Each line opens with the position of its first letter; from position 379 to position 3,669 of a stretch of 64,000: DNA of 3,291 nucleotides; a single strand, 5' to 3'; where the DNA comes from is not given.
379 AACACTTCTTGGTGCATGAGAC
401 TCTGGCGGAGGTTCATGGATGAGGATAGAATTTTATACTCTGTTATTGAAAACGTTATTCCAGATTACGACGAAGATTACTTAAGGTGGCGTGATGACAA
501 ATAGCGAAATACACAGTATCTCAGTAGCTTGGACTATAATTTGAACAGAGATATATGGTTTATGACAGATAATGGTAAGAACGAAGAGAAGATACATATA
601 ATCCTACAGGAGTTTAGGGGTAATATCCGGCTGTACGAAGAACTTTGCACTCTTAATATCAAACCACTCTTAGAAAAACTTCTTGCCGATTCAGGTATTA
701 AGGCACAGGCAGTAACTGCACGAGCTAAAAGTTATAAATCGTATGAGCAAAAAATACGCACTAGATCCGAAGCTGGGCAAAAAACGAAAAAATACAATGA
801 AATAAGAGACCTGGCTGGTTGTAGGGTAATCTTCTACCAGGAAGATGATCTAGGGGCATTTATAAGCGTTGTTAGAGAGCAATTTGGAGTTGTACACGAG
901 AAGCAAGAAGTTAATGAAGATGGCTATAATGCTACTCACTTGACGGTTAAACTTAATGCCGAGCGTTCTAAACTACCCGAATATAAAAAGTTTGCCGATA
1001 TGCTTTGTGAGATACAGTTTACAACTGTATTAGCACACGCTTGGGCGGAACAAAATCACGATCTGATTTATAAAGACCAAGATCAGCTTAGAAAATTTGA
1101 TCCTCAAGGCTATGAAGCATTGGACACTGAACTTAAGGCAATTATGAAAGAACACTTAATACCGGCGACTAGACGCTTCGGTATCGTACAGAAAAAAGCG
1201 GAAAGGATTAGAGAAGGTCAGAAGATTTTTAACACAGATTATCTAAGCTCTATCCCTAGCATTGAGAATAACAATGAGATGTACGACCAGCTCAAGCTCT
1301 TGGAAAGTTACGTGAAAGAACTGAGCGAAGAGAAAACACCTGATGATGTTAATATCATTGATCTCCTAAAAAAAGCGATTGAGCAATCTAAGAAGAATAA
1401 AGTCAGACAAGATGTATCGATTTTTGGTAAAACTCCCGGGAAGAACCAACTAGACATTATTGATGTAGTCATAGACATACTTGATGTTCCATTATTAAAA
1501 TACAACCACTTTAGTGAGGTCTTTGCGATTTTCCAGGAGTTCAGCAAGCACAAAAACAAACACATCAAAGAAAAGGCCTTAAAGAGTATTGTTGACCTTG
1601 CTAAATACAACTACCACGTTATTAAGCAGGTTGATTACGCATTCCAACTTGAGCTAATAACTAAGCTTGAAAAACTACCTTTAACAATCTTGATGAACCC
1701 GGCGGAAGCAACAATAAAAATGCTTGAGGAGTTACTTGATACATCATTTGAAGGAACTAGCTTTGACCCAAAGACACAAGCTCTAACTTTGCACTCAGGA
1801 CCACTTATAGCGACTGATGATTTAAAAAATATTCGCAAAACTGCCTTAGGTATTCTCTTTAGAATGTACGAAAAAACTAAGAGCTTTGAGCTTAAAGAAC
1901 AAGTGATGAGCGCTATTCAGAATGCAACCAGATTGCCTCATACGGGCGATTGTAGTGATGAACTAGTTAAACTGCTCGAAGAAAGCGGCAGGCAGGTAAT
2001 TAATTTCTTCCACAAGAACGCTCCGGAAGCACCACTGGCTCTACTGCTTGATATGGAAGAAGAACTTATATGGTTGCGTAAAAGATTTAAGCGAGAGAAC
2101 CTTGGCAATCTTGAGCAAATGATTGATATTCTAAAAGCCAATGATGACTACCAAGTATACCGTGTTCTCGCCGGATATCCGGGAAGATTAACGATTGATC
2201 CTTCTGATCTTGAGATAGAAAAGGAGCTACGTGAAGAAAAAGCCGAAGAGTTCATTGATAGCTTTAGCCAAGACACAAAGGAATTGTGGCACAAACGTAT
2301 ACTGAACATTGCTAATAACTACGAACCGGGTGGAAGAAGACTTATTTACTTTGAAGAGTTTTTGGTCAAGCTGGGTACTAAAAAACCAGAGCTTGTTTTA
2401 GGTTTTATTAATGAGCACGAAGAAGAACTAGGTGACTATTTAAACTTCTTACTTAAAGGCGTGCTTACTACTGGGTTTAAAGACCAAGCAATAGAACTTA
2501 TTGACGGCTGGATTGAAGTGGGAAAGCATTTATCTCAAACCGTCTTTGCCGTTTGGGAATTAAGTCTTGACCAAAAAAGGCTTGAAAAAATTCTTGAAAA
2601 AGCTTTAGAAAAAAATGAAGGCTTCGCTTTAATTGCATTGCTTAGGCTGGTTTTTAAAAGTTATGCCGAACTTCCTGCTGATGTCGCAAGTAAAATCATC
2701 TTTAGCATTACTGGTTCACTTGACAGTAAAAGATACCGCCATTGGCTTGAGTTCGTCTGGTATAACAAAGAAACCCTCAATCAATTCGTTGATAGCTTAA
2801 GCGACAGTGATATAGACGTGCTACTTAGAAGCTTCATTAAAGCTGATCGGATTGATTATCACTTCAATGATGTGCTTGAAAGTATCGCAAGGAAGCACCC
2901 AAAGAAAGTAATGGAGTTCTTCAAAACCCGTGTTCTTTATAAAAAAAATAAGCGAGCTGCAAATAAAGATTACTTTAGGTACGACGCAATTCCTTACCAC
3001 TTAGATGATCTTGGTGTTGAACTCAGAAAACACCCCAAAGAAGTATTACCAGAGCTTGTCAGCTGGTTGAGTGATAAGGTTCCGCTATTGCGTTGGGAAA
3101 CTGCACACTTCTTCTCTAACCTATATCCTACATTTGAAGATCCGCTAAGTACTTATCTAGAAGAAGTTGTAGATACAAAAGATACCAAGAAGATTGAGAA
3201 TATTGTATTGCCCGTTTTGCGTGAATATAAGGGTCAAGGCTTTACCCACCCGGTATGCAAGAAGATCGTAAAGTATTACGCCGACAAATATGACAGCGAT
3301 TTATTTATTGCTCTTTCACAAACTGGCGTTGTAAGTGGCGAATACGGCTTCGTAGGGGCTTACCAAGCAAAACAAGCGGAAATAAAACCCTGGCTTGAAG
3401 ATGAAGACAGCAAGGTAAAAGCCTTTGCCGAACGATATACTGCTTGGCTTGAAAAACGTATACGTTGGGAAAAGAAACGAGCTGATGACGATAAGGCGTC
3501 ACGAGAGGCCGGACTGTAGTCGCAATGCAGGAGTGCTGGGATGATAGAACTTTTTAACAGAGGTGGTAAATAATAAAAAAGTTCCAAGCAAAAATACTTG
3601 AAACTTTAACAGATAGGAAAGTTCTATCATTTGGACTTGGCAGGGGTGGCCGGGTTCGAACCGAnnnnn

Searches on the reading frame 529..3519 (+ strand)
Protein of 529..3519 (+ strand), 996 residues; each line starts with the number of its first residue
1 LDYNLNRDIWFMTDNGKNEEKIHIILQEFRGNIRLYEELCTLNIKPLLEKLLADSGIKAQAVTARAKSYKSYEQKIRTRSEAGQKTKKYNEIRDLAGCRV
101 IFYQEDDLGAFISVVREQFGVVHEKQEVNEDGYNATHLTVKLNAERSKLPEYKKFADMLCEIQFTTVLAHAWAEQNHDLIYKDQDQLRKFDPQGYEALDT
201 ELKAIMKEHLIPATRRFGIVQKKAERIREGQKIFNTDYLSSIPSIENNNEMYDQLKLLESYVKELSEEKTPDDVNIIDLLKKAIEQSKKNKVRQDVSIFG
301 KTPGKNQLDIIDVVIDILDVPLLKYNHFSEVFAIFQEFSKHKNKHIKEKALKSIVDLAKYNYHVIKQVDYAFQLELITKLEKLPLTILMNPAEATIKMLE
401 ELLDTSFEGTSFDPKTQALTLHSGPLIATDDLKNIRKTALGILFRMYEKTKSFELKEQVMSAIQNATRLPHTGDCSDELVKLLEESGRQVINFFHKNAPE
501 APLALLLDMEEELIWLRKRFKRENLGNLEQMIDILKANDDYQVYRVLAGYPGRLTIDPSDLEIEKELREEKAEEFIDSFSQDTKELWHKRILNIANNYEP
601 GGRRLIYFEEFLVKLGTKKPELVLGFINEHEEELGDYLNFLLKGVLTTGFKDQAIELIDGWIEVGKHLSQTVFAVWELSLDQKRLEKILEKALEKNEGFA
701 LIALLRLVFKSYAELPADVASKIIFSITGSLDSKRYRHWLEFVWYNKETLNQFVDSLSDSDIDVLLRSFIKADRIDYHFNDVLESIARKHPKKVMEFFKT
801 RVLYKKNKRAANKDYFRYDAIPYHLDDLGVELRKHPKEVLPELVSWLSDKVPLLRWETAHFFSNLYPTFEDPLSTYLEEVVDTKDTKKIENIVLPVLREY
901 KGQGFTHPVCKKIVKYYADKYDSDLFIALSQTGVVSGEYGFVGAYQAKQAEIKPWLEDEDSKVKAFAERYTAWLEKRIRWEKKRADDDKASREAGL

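Call 4: search_protein_families(library=pfam, proteins=[window:529-3519:+], max_evalue=1)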
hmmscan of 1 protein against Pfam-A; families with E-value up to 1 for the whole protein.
window:529-3519:+ (996 aa): 5 families
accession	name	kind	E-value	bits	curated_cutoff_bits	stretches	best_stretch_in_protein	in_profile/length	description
PF04607.23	RelA_SpoT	-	9e-14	52.2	27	1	65-185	2-112/113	Region found in RelA / SpoT proteins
PF02985.28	HEAT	-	0.0057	17.2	23.5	0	839-867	1-29/31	HEAT repeat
PF19955.5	EAD1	-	0.14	13.1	24.2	0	661-698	42-78/90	Effector-associated domain 1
PF13646.12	HEAT_2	-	0.2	12.4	27.7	0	833-865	26-58/88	HEAT repeats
PF25792.1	BREX_BrxC_helical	-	0.92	10.3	27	0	523-586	31-88/123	BREX ATP-binding protein BrxC alpha helical domain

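Call 5: search_protein_families(library=padloc, proteins=[window:529-3519:+], max_evalue=1)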
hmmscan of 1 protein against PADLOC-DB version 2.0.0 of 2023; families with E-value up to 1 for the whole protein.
window:529-3519:+ (996 aa): 1 family
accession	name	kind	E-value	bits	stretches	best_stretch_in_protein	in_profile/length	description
PDLC04999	PDC-S33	-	5.6e-13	47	1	24-279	35-270/349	-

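Call 6: search_protein_families(library=ncbifam, proteins=[window:529-3519:+], max_evalue=1)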
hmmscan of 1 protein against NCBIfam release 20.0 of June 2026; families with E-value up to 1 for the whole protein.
window:529-3519:+ (996 aa): 2 families
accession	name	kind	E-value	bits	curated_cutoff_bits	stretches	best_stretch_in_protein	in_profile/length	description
NF053588.1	GTPPhKinYjbM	equivalog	6.4e-09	35.9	320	1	60-187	38-163/201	GTP diphosphokinase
NF033428.5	PSM_epsilo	equivalog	0.54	10.1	33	0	276-285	3-12/21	epsilon family phenol-soluble modulin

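Call 7: search_solved_structures(query=window:529-3519:+, max_evalue=1, show_alignments=3)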
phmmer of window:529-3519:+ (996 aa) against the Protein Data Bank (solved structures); distinct sequences matched with E-value up to 1: 3.
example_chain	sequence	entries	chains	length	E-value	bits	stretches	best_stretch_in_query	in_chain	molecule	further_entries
2be3_A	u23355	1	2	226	0.00017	22.9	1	60-186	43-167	GTP pyrophosphokinase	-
3l9d_A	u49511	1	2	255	0.00065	21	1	60-186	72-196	Putative GTP pyrophosphokinase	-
5f2v_V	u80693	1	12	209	0.0011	20.2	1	58-185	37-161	GTP pyrophosphokinase YjbM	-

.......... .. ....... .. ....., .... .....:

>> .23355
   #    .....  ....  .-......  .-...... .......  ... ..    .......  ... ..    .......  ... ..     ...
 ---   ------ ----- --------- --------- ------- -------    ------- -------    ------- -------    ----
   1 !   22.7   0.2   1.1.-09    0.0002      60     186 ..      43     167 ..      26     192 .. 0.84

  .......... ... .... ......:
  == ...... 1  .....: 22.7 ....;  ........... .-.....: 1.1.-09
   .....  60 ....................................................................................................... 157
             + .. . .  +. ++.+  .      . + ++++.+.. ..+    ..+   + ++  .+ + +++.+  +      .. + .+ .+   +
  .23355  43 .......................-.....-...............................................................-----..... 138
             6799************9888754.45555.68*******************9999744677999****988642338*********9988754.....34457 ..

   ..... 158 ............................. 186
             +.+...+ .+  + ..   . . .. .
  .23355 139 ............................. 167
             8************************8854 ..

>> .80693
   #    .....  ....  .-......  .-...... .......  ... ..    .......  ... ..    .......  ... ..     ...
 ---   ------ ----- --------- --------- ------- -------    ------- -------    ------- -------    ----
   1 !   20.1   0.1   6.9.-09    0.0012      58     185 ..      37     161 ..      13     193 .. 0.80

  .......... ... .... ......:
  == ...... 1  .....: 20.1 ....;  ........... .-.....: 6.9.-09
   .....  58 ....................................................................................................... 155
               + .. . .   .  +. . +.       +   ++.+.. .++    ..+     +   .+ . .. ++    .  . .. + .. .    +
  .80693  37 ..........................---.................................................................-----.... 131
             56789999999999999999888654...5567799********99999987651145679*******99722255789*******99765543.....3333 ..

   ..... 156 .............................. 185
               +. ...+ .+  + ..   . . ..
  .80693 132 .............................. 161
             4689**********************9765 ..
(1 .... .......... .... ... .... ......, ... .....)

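Call 8: find_homologous_proteins(query=window:529-3519:+, max_evalue=0.001)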
Query window:529-3519:+ (996 aa): 15 proteins with E <= 0.001 among 8000 candidates.
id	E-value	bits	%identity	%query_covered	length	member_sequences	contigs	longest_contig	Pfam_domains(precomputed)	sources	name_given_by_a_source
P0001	0.0e+0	2208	100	99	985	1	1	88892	PF04607.24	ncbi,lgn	-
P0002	0.0e+0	1889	84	99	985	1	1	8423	PF04607.24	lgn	-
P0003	0.0e+0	1552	70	98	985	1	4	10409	PF04607.24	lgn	-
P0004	3.1e-204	699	38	97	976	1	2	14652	PF04607.24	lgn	-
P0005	1.1e-185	638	36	98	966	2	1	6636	PF04607.24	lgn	-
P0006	2.8e-184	633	35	97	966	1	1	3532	PF04607.24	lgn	-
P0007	1.2e-181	624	35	97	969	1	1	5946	PF04607.24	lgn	-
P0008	1.9e-179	617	35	98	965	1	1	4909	PF04607.24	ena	-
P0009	4.6e-178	612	35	97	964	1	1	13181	PF04607.24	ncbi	-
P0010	6.6e-177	609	35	98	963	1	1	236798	PF04607.24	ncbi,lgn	ncbi:MAG: hypothetical protein ACOYU4_05360 [Thermodesulfobacteriota bacterium]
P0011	2.7e-166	573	35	97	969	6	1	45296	PF04607.24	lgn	-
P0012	1.0e-138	482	33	86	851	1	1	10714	PF04607.24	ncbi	-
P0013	5.0e-115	404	29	97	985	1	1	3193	PF04607.24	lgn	-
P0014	9.0e-31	125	24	78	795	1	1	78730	PF04607.24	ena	-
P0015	6.1e-21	92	24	76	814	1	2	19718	-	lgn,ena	-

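Call 10: find_encoding_contigs(protein=P0001, flank=10000, max_places=3)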
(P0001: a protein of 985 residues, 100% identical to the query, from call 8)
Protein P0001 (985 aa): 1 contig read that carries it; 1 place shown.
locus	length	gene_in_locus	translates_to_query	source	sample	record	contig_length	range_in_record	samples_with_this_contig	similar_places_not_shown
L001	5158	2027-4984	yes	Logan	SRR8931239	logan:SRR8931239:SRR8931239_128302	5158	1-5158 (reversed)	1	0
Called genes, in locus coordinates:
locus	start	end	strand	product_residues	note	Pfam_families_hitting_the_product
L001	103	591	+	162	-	PF00072:Response_reg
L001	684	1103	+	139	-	PF00903:Glyoxalase, PF06983:3-dmu-9_3-mt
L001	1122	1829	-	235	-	-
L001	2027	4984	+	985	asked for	PF04607:RelA_SpoT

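Call 11: find_encoding_contigs(protein=P0010, flank=10000, max_places=3)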
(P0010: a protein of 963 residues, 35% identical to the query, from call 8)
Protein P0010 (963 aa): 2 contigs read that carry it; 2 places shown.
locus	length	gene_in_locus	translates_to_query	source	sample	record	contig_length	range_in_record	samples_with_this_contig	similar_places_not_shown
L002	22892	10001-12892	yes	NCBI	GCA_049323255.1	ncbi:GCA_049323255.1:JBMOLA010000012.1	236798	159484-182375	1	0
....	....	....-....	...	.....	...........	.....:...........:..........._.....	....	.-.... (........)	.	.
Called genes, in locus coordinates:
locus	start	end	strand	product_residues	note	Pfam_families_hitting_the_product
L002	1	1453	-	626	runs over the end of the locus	PF00005:ABC_tran, PF02463:SMC_N (faint), PF13555:AAA_29 (faint), PF13304:AAA_21 (faint), PF12848:ABC_tran_Xtn, PF00005:ABC_tran, PF16326:ABC_tran_CTD (weak)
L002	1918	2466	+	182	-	PF10543:ORF6N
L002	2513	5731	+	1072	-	PF13091:PLDc_2, PF04851:ResIII (faint), PF00176:SNF2-rel_dom (weak), PF00271:Helicase_C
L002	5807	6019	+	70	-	PF09957:VapB_antitoxin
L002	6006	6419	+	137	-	PF01850:PIN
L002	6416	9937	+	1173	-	PF25120:DUF7814 (weak), PF02384:N6_Mtase (faint), PF07669:Eco57I, PF12950:TaqI_C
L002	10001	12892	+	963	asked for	PF04607:RelA_SpoT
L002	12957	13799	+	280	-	PF04326:SLFN_AlbA_2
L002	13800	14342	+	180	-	PF13749:HATPase_c_4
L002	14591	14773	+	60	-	-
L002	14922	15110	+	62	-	-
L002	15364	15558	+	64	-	PF04326:SLFN_AlbA_2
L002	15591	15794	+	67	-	-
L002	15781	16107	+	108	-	PF02452:PemK_toxin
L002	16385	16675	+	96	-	PF01909:NTP_transf_2, PF18765:Polbeta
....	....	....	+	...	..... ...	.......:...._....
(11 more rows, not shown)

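Call 12: find_encoding_contigs(protein=P0011, flank=10000, max_places=3)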
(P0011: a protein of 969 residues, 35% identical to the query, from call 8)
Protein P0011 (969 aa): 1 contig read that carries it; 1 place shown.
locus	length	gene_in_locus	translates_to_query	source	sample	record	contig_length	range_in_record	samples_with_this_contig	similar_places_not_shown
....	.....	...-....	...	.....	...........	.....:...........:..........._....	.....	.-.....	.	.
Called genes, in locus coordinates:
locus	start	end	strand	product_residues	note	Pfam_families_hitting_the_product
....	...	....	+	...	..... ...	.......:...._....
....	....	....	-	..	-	-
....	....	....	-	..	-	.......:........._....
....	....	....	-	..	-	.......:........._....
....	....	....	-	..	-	-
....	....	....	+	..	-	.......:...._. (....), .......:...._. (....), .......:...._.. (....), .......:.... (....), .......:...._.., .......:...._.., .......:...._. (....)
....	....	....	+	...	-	-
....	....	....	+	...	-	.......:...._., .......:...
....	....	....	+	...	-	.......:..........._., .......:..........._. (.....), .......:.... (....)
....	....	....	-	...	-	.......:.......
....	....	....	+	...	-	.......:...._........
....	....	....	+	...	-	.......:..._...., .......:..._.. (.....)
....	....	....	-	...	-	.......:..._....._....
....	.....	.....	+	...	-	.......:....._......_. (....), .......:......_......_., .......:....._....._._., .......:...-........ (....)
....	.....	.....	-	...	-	-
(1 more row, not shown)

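Call 13: find_encoding_contigs(protein=P0004, flank=10000, max_places=2)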
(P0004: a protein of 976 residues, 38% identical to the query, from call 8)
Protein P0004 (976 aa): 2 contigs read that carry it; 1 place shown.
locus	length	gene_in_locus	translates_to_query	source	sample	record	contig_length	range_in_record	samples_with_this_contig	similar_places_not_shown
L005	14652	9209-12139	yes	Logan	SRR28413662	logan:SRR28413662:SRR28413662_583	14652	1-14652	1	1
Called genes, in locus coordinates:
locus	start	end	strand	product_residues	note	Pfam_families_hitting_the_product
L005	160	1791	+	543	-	PF01565:FAD_binding_4, PF02913:FAD-oxidase_C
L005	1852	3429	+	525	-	PF07690:MFS_1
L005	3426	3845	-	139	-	PF08818:DUF1801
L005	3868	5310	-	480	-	PF01566:Nramp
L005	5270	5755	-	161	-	-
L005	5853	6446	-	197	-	PF01872:RibD_C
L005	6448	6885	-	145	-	PF08818:DUF1801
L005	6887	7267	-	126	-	PF07237:DUF1428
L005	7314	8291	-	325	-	PF00892:EamA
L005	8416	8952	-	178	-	-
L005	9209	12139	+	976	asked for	PF04607:RelA_SpoT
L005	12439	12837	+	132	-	-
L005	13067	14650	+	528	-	?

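Call 14: find_encoding_contigs(protein=P0009, flank=10000, max_places=2)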
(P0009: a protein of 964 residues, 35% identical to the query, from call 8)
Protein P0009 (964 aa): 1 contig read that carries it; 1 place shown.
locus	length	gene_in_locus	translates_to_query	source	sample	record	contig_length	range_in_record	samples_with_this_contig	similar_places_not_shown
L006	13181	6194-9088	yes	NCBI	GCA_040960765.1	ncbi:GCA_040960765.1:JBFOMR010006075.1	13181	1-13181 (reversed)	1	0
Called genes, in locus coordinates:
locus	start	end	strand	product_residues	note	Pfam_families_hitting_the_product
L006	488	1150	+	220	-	PF00027:cNMP_binding, PF13545:HTH_Crp_2, PF00325:Crp (faint)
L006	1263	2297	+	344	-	PF07732:Cu-oxidase_3, PF07731:Cu-oxidase_2 (weak)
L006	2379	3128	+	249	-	PF00115:COX1, PF08984:DUF1858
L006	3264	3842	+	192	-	PF04982:TM_HPP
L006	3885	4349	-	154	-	-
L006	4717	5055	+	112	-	PF05015:HigB-like_toxin (weak)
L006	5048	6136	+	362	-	PF01381:HTH_3, PF06114:Peptidase_M78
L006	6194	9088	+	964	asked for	PF04607:RelA_SpoT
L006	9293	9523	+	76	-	PF04255:DUF433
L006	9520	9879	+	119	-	PF18480:DUF5615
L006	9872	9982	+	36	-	-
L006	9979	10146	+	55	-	-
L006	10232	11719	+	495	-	PF04055:Radical_SAM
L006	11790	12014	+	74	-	PF11146:DUF2905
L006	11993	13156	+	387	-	PF08486:SpoIID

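Call 15: find_encoding_contigs(protein=P0014, flank=10000, max_places=2)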
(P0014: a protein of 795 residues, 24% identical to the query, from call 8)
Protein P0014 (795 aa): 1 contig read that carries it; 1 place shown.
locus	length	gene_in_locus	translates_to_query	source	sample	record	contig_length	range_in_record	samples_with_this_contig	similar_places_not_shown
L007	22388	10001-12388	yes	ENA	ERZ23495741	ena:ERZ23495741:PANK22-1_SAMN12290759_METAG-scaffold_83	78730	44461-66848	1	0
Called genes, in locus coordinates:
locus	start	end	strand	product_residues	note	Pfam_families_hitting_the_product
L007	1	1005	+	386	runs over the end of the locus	-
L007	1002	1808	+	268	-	PF00313:CSD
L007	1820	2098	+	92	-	-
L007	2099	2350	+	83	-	PF09360:zf-CDGSH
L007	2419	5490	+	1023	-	PF04851:ResIII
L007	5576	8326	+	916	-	PF01555:N6_N4_Mtase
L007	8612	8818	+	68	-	-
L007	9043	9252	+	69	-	-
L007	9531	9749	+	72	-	-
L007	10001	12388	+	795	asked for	PF04607:RelA_SpoT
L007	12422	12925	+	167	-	-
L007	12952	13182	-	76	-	-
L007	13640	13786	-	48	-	-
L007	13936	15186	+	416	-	PF02463:SMC_N, PF11398:DUF2813 (faint), PF13175:AAA_15, PF13304:AAA_21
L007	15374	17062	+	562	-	PF00390:malic, PF03949:Malic_M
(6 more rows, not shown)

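Call 16: find_encoding_contigs(protein=P0003, flank=10000, max_places=4)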
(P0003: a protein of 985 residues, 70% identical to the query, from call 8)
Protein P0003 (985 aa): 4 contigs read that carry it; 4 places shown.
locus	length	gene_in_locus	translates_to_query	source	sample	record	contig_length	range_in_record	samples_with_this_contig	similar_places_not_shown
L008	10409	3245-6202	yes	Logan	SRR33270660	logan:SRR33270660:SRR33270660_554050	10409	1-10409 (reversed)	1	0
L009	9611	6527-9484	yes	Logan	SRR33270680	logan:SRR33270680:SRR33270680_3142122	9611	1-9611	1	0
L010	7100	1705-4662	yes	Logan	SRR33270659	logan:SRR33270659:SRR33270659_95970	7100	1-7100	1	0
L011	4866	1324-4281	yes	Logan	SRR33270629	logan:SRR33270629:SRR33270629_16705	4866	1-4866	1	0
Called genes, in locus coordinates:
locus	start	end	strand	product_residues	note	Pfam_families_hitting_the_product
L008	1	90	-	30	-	?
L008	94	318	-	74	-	PF07878:RHH_5 (weak)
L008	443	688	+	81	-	-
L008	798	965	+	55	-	PF04365:BrnT_toxin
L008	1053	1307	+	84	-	PF14384:BrnA_antitoxin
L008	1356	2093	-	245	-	PF13545:HTH_Crp_2, PF00325:Crp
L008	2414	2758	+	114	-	-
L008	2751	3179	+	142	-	PF02796:HTH_7 (weak), PF20901:Sf6_terminase (faint)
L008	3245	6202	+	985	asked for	PF04607:RelA_SpoT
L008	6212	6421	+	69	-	-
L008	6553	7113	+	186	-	PF14472:DUF4429, PF09851:SHOCT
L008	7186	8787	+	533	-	PF00239:Resolvase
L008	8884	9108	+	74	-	-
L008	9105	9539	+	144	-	PF01850:PIN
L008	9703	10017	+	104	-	-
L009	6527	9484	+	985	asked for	PF04607:RelA_SpoT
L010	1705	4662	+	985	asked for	PF04607:RelA_SpoT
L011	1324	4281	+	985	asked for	PF04607:RelA_SpoT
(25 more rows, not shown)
